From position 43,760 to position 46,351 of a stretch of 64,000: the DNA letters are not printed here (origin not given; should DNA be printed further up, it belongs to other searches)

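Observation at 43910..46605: Natural fusion of a TylCIII-like C-methyltransferase with a UXS/ArnA-like SDR, followed by an FdtA-like cupin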

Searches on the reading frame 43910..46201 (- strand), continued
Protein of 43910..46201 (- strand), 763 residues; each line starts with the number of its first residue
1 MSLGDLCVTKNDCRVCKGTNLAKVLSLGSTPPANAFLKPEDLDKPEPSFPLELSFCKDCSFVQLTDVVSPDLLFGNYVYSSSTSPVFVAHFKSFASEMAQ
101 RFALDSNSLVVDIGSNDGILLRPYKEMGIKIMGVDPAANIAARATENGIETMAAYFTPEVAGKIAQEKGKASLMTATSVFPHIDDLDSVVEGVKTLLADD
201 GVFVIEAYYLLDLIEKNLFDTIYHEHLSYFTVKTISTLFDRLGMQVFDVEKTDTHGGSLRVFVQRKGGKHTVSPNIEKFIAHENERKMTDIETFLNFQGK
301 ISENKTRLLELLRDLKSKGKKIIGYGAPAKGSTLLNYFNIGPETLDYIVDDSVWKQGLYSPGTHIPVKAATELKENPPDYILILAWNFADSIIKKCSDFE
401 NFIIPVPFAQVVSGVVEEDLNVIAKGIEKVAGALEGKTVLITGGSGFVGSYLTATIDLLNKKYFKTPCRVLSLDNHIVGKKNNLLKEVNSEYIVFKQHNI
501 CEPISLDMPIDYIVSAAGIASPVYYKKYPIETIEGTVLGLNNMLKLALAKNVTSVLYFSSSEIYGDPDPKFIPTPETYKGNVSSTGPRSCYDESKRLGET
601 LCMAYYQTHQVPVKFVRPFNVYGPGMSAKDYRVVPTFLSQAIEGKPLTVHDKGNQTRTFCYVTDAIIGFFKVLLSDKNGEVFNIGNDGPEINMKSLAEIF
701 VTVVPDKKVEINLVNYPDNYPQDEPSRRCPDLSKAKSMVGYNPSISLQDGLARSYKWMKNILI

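Call 31: search_protein_representatives(protein=window:43910-46201:-)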
Query: 763 residues. Proteins with E-value up to 0.001 (for the whole library): 66375; up to 1e-10: 28980; up to 1e-30: 6511. The best 150 are listed.
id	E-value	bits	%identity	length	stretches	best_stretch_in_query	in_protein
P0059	0.0e+00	1041.0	59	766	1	9-759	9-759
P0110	5.9e-231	785.1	49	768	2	10-411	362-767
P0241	5.7e-157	540.5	61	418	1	8-412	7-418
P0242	1.8e-150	519.0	46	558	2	11-411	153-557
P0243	7.1e-128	444.3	35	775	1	9-759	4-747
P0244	6.5e-127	441.1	49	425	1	8-412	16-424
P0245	8.9e-127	440.7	37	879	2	10-401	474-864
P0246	2.4e-124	432.6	46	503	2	415-760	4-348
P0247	2.0e-123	429.6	55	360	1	414-759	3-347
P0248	5.2e-121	421.6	54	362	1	415-762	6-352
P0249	5.8e-118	411.5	48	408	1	13-407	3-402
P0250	2.1e-116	406.4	48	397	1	22-412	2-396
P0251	3.7e-116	405.6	46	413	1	9-400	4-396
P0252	1.6e-115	403.4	35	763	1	11-692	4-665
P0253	6.7e-115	401.4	45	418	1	6-412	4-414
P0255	1.8e-114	400.0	35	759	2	5-409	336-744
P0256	1.0e-113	397.5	33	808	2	9-413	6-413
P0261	1.7e-108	380.2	44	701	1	11-412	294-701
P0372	2.5e-92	326.8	35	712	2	11-412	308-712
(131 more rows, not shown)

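Call 36: search_protein_families(library=pfam, proteins=[P0113, P0245, P0243, P0255, P0256, P0252, P0372, P0261, P0242, P0246], max_evalue=0.00001)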
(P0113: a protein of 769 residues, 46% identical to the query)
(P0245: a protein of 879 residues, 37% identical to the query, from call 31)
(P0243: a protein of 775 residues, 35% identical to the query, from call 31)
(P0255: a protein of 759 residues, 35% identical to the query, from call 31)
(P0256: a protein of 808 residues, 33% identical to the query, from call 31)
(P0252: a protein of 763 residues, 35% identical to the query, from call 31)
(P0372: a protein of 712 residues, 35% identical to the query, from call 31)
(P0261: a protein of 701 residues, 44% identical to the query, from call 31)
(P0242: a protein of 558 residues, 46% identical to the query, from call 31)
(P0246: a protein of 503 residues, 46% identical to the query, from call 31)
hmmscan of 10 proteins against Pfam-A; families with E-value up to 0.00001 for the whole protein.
P0113 (769 aa): 10 families
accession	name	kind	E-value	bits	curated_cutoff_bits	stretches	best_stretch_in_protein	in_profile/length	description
PF08484.17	Methyltransf_14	-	3.1e-55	186.8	23.5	1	608-764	2-160/160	C-methyltransferase C-terminal domain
PF01370.27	Epimerase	-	2.6e-40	138.8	20.9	1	33-275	2-240/240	NAD dependent epimerase/dehydratase family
PF16363.11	GDP_Man_Dehyd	-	2e-25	90.4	27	1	33-344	1-330/332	GDP-mannose 4,6 dehydratase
PF08421.16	Methyltransf_13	-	1.7e-20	73.4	31.3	1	367-428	1-62/62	Putative zinc binding domain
PF13489.12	Methyltransf_23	-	2.1e-17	63.8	27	1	458-600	20-161/164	Methyltransferase domain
PF01073.25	3Beta_HSD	-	2.8e-13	50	22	1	33-255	1-221/280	3-beta hydroxysteroid dehydrogenase/isomerase family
PF08242.18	Methyltransf_12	-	5.8e-10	40.2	30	1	465-557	1-98/98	Methyltransferase domain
PF07993.18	NAD_binding_4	-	1.4e-09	38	20.1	1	97-231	86-229/258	Male sterility protein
PF08241.18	Methyltransf_11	-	6e-09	36.9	21.2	1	465-559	1-95/95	Methyltransferase domain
PF13649.12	Methyltransf_25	-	5.1e-06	27.5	27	0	465-555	2-97/97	Methyltransferase domain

P0245 (879 aa): 10 families
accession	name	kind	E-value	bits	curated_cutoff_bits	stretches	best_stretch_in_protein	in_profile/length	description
PF08484.17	Methyltransf_14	-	1e-49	168.9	23.5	1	718-874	2-160/160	C-methyltransferase C-terminal domain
PF01370.27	Epimerase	-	9.7e-48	163.1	20.9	1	3-235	1-240/240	NAD dependent epimerase/dehydratase family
PF16363.11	GDP_Man_Dehyd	-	1.8e-47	162.9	27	1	4-301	1-332/332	GDP-mannose 4,6 dehydratase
PF08421.16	Methyltransf_13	-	1.3e-22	80.1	31.3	1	477-538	1-62/62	Putative zinc binding domain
PF13489.12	Methyltransf_23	-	4.2e-16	59.5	27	1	568-710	20-161/164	Methyltransferase domain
PF04321.23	RmlD_sub_bind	-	1.4e-13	51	27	1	1-178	1-158/287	RmlD substrate binding domain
PF02719.21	Polysacc_synt_2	-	2.4e-13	50.4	20.2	1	3-263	1-258/293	Polysaccharide biosynthesis protein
PF08242.18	Methyltransf_12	-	5e-11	43.6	30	1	575-667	1-98/98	Methyltransferase domain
PF01073.25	3Beta_HSD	-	1e-09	38.3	22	1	4-224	1-230/280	3-beta hydroxysteroid dehydrogenase/isomerase family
PF08241.18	Methyltransf_11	-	1.1e-08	36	21.2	1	575-669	1-95/95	Methyltransferase domain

P0243 (775 aa): 12 families
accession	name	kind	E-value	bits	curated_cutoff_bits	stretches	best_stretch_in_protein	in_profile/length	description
PF16363.11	GDP_Man_Dehyd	-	4.9e-69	233.7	27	1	431-741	1-331/332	GDP-mannose 4,6 dehydratase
PF01370.27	Epimerase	-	2.9e-60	204.1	20.9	1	430-676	1-240/240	NAD dependent epimerase/dehydratase family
PF08484.17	Methyltransf_14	-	4.9e-44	150.4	23.5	1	249-403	2-158/160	C-methyltransferase C-terminal domain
PF08421.16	Methyltransf_13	-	3e-23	82.2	31.3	1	8-69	1-62/62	Putative zinc binding domain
PF01073.25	3Beta_HSD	-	1.5e-17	64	22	1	431-653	1-218/280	3-beta hydroxysteroid dehydrogenase/isomerase family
PF02719.21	Polysacc_synt_2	-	1.2e-15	57.9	20.2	1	430-668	1-218/293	Polysaccharide biosynthesis protein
PF13489.12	Methyltransf_23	-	2.6e-15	57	27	1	87-241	6-161/164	Methyltransferase domain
PF07993.18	NAD_binding_4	-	2.6e-13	50.2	20.1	1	433-612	2-205/258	Male sterility protein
PF04321.23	RmlD_sub_bind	-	1.5e-11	44.4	27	1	430-616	3-153/287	RmlD substrate binding domain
PF08241.18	Methyltransf_11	-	1.4e-09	38.9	21.2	1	107-200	2-95/95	Methyltransferase domain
PF08242.18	Methyltransf_12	-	2.8e-09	38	30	1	106-198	1-98/98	Methyltransferase domain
PF13649.12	Methyltransf_25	-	3.1e-07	31.4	27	1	105-196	1-97/97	Methyltransferase domain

P0255 (759 aa): 10 families
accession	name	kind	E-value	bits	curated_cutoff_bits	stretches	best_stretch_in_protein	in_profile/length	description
PF08484.17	Methyltransf_14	-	4.3e-53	179.8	23.5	1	585-742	2-160/160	C-methyltransferase C-terminal domain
PF01370.27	Epimerase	-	3.2e-36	125.4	20.9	1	8-241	1-240/240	NAD dependent epimerase/dehydratase family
PF16363.11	GDP_Man_Dehyd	-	1.6e-19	71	27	1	9-302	1-331/332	GDP-mannose 4,6 dehydratase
PF08421.16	Methyltransf_13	-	5.5e-15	55.7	31.3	1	344-405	1-62/62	Putative zinc binding domain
PF13489.12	Methyltransf_23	-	1.2e-11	45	27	1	423-573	7-157/164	Methyltransferase domain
PF04321.23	RmlD_sub_bind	-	2.5e-10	40.3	27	1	7-262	2-233/287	RmlD substrate binding domain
PF01073.25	3Beta_HSD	-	1.5e-08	34.5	22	1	9-182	1-188/280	3-beta hydroxysteroid dehydrogenase/isomerase family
PF08242.18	Methyltransf_12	-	8.8e-08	33.2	30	1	443-534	2-98/98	Methyltransferase domain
PF02719.21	Polysacc_synt_2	-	1.1e-06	28.6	20.2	0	8-122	1-128/293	Polysaccharide biosynthesis protein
PF08241.18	Methyltransf_11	-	7.7e-06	26.9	21.2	0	443-536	2-95/95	Methyltransferase domain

P0256 (808 aa): 6 families
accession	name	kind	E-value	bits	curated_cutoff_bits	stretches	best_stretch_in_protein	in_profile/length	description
PF08484.17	Methyltransf_14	-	2.5e-54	183.8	23.5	2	251-407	2-160/160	C-methyltransferase C-terminal domain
PF08421.16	Methyltransf_13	-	8.7e-28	96.7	31.3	2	10-71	1-62/62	Putative zinc binding domain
PF13489.12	Methyltransf_23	-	2.7e-26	92.7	27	2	96-242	13-160/164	Methyltransferase domain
PF08242.18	Methyltransf_12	-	1.8e-14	54.7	30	1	108-200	1-98/98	Methyltransferase domain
PF08241.18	Methyltransf_11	-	7.6e-14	52.6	21.2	1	109-202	2-95/95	Methyltransferase domain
PF13649.12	Methyltransf_25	-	1.2e-07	32.7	27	1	108-198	2-97/97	Methyltransferase domain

P0252 (763 aa): 7 families
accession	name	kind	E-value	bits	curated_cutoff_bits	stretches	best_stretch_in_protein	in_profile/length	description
PF08484.17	Methyltransf_14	-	2.2e-50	171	23.5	1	246-402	1-159/160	C-methyltransferase C-terminal domain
PF01370.27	Epimerase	-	1.7e-29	103.4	20.9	1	422-657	1-239/240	NAD dependent epimerase/dehydratase family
PF08421.16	Methyltransf_13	-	1.3e-22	80.2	31.3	1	6-67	1-62/62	Putative zinc binding domain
PF16363.11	GDP_Man_Dehyd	-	6.4e-16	59.2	27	1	423-575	1-166/332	GDP-mannose 4,6 dehydratase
PF13489.12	Methyltransf_23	-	8.2e-13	48.8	27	1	97-239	20-161/164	Methyltransferase domain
PF01073.25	3Beta_HSD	-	1.9e-12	47.3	22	1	423-581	1-165/280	3-beta hydroxysteroid dehydrogenase/isomerase family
PF04321.23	RmlD_sub_bind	-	2.7e-11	43.5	27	1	421-594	2-154/287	RmlD substrate binding domain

P0372 (712 aa): 12 families
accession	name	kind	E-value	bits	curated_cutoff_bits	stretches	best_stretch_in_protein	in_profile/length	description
PF08484.17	Methyltransf_14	-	5.7e-54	182.7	23.5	1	551-707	3-160/160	C-methyltransferase C-terminal domain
PF01370.27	Epimerase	-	4.5e-37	128.2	20.9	1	8-230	1-240/240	NAD dependent epimerase/dehydratase family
PF16363.11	GDP_Man_Dehyd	-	2.2e-15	57.4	27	1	10-258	2-275/332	GDP-mannose 4,6 dehydratase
PF04321.23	RmlD_sub_bind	-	2.7e-14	53.4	27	1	8-253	3-235/287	RmlD substrate binding domain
PF13489.12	Methyltransf_23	-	1.3e-13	51.5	27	1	392-542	10-161/164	Methyltransferase domain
PF08421.16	Methyltransf_13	-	1.9e-13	50.8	31.3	1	310-371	1-62/62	Putative zinc binding domain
PF08241.18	Methyltransf_11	-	5.6e-12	46.6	21.2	1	407-501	1-95/95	Methyltransferase domain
PF01073.25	3Beta_HSD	-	2.6e-10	40.3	22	1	9-246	1-265/280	3-beta hydroxysteroid dehydrogenase/isomerase family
PF08242.18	Methyltransf_12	-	1.4e-09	39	30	1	407-499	1-98/98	Methyltransferase domain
PF13649.12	Methyltransf_25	-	3.5e-07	31.2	27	1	406-497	1-97/97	Methyltransferase domain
PF07993.18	NAD_binding_4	-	8.2e-06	25.6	20.1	0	57-170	84-212/258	Male sterility protein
PF02719.21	Polysacc_synt_2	-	8.9e-06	25.5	20.2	0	47-254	59-252/293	Polysaccharide biosynthesis protein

P0261 (701 aa): 7 families
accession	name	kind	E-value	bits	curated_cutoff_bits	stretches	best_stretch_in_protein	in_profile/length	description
PF04321.23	RmlD_sub_bind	-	2.5e-64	217.6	27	1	2-277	4-281/287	RmlD substrate binding domain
PF08484.17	Methyltransf_14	-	7.2e-58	195.3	23.5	1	537-696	2-160/160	C-methyltransferase C-terminal domain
PF01370.27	Epimerase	-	2e-21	76.9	20.9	1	1-207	1-237/240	NAD dependent epimerase/dehydratase family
PF08421.16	Methyltransf_13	-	5.5e-17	62.1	31.3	1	296-357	1-62/62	Putative zinc binding domain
PF16363.11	GDP_Man_Dehyd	-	1.3e-08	35.2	27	1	35-160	55-187/332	GDP-mannose 4,6 dehydratase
PF13489.12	Methyltransf_23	-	1.6e-08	34.9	27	1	377-528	9-160/164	Methyltransferase domain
PF01073.25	3Beta_HSD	-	7.8e-08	32.1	22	1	3-154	2-179/280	3-beta hydroxysteroid dehydrogenase/isomerase family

P0242 (558 aa): 7 families
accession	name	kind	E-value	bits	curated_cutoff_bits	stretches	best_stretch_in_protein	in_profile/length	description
PF08484.17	Methyltransf_14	-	4.9e-57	192.6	23.5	1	396-553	2-160/160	C-methyltransferase C-terminal domain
PF08421.16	Methyltransf_13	-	4e-20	72.2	31.3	1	155-216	1-62/62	Putative zinc binding domain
PF13489.12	Methyltransf_23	-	4.7e-19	69.2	27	1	235-388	8-161/164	Methyltransferase domain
PF08241.18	Methyltransf_11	-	4.3e-11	43.7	21.2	1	253-347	1-95/95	Methyltransferase domain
PF08242.18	Methyltransf_12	-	1.8e-10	41.8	30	1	253-345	1-98/98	Methyltransferase domain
PF13649.12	Methyltransf_25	-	2.9e-07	31.5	27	1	252-343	1-97/97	Methyltransferase domain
PF01370.27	Epimerase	-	8.4e-07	29.1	20.9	1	1-64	173-240/240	NAD dependent epimerase/dehydratase family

P0246 (503 aa): 5 families
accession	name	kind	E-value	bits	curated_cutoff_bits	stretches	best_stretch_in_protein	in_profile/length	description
PF01370.27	Epimerase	-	2.7e-38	132.2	20.9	1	28-270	1-240/240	NAD dependent epimerase/dehydratase family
PF16363.11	GDP_Man_Dehyd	-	1.6e-27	97.3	27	1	29-341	1-331/332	GDP-mannose 4,6 dehydratase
PF01073.25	3Beta_HSD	-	1e-12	48.1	22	1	29-248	1-219/280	3-beta hydroxysteroid dehydrogenase/isomerase family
PF08421.16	Methyltransf_13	-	2.1e-12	47.5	31.3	1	361-421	1-62/62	Putative zinc binding domain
PF07993.18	NAD_binding_4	-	1.3e-06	28.2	20.1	0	116-208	107-209/258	Male sterility protein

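Call 42: find_related_loci(query=A2, collection=genome_contigs, flank=10000)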
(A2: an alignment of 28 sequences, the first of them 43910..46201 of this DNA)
Query A2 (763 aa) in genome_contigs; peptide patterns used: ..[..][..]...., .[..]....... (x = any residue, [..] = any of these).
600 stretches matched a pattern (row limit reached: there are more); 597 encode a relative of the query (tblastn E <= 1e-3); the best 80 are kept; 80 distinct loci.
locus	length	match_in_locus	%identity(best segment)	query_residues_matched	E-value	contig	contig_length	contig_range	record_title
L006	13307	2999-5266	64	3-759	0e+0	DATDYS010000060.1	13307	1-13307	MAG TPA_asm: Candidatus Nanoarchaeia archaeon isolate SMAG_U8171 k141_47102, whole genome shotgun sequence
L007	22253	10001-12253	64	10-760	0e+0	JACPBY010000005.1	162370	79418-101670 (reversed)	MAG: Candidatus Woesearchaeota archaeon isolate NC_groundwater_269_Ag_S-0.2um_49_32 S5_GD2017_2_S2_scaffold_422, whole g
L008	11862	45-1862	65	155-760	0e+0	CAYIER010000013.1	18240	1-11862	MAG TPA_asm: uncultured archaeon isolate ERP119705_co19_171 genome assembly, contig: NODE_2598_length_18240_cov_7.813033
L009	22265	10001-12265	55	11-759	0e+0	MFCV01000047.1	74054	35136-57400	MAG: Candidatus Daviesbacteria bacterium RIFCSPHIGHO2_02_FULL_36_13 rifcsphigho2_02_scaffold_875, whole genome shotgun s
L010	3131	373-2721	51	13-759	0e+0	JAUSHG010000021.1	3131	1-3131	MAG: bacterium isolate E14_metabat.bin.176_sub E14_k141_1675247, whole genome shotgun sequence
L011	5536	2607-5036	50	1-757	0e+0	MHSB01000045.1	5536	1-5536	MAG: Candidatus Taylorbacteria bacterium RIFCSPLOWO2_01_FULL_50_130 rifcsplowo2_01_scaffold_55624, whole genome shotgun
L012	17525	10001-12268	50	11-757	0e+0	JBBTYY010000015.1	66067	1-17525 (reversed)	MAG: Patescibacteria group bacterium isolate H52-bin050_1 H52_bin050_1_000000000015, whole genome shotgun sequence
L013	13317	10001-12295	49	2-761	0e+0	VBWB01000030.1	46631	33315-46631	MAG: Stygiobacter sp. isolate X1_MaxBin.003 scaffold_566, whole genome shotgun sequence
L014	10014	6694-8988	47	2-761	0e+0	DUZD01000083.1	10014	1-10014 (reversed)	MAG TPA_asm: Rhodospirillaceae bacterium isolate MAG_05422_2-02_14 Ga0066829_10001148, whole genome shotgun sequence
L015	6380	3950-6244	46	10-757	0e+0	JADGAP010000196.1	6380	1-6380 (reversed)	MAG: Magnetococcales bacterium isolate nNGHbin13 nNGH_bin13_NODE_196_length_6380_cov_27.386245, whole genome shotgun seq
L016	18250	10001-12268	45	10-761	0e+0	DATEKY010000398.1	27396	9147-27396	MAG TPA_asm: Xanthobacteraceae bacterium isolate SMAG_U8902 k141_902887, whole genome shotgun sequence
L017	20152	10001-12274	45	6-759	0e+0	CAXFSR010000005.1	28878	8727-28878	MAG TPA_asm: uncultured Nitrospinaceae bacterium isolate ERR599111_metabat2_112 genome assembly, contig: ERZ841489.99583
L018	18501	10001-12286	50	9-759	0e+0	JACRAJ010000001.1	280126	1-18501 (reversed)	MAG: Candidatus Azambacteria bacterium isolate NC_groundwater_1590_Pr3_B-0.1um_43_109 SR-2_scaffold_141_642942, whole ge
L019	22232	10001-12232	41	12-760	0e+0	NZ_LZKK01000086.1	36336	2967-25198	Mycobacterium sp. E796 contig_176, whole genome shotgun sequence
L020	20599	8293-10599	40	9-757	0e+0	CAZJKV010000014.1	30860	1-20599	MAG TPA_asm: uncultured Chromatiales bacterium isolate SRP217488_co1_178 genome assembly, contig: NODE_692_length_30860_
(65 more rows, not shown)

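Call 52: predict_structure(alignment_id=A2)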
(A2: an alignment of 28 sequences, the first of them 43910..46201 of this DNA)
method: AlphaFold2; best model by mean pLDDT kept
length: 763 residues; sequences in the alignment: 28
mean_pLDDT: 87.2   pTM: 0.85
mean pLDDT of the five models: 87.2, 85.4, 85.0, 84.5, 82.3
residues with pLDDT >= 90: 442; 70-90: 243; 50-70: 67; < 50: 11
segments of 3 or more residues with pLDDT < 50: 1-3, 477-479, 579-583
pLDDT, mean of each block of 10 residues (from residue 1): 67 95 93 90 92 96 92 72 67 92 96 82 94 88 87 94 97 91 93 97 94 88 91 97 97 82 95 95 95 94 94 95 86 91 95 87 94 93 86 85 89 92 95 97 85 95 92 64 81 87 90 79 66 83 95 92 58 62 56 81 95 91 86 87 88 81 97 95 85 89 78 78 60 92 93 89 75
secondary structure, 60 per line:
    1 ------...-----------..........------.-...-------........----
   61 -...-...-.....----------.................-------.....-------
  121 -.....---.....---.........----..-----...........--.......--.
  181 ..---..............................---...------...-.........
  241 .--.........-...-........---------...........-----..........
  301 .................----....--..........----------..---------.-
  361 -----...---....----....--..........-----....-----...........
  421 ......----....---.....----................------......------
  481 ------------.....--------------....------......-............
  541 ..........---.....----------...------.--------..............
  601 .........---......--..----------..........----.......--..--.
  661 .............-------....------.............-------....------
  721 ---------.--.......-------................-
elements in order (helices of 4 or more, strands of 3 or more residues): E7-9 E21-30 E49-56 E62-64 E66-68 H70-74 H85-101 E109-113 H122-126 E130-134 H138-146 H158-168 E171-177 H186-196 E197-209 H210-215 E228-230 H232-241 E244-252 E258-265 H275-285 H291-317 E322-325 H328-337 E366-368 H372-375 E380-383 H386-395 E401-404 E410-413 H414-426 H431-434 E438-442 H447-462 E469-474 E493-497 E512-515 H522-527 H529-550 E554-558 H587-609 E613-618 H633-642 E647-650 H662-673 E681-684 H693-703 E711-714 H733-739 H747-762

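Call 57: search_solved_structures(query=L005:7423-8514:+, max_evalue=1e-20)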
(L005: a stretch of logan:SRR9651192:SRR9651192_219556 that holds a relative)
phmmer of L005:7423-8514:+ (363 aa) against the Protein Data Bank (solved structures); distinct sequences matched with E-value up to 1e-20: 42.
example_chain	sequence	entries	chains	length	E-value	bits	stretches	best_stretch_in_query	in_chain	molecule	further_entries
7b0d_A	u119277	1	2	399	3.5e-96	325.6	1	3-357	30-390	Glutamine--scyllo-inositol transaminase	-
3frk_A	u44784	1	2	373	4.8e-88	298.8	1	1-357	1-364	QdtB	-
7n63_A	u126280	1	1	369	1.3e-78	267.7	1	4-358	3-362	Putative aminotransferase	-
2oga_A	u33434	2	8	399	4.8e-71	242.9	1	2-358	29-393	Transaminase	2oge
4qgr_A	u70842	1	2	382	9e-69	235.4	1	5-359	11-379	DegT/DnrJ/EryC1/StrS aminotransferase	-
5u1z_A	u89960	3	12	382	8.6e-66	225.6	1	24-352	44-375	Putative aminotransferase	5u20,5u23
5u21_A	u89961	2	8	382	5.8e-65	222.9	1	24-352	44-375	Putative aminotransferase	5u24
3nyu_A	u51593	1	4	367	5e-63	216.5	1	3-356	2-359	Aminotransferase WbpE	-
3nu7_A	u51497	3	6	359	9.9e-63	215.6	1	3-354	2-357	Aminotransferase WbpE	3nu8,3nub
3nys_A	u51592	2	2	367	3.4e-62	213.8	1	3-356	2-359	Aminotransferase WbpE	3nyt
8e75_A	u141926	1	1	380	2.6e-61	210.9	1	5-352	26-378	DegT/DnrJ/EryC1/StrS aminotransferase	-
8e77_A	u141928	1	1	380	2.6e-61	210.9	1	5-352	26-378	DegT/DnrJ/EryC1/StrS aminotransferase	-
3uwc_A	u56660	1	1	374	2e-58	201.4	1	1-358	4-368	Nucleotide-sugar aminotransferase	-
4k2b_A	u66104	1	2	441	1.8e-46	162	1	17-355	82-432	NTD biosynthesis operon protein NtdA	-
4k2i_A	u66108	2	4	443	1.9e-46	162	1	17-355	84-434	NTD biosynthesis operon protein NtdA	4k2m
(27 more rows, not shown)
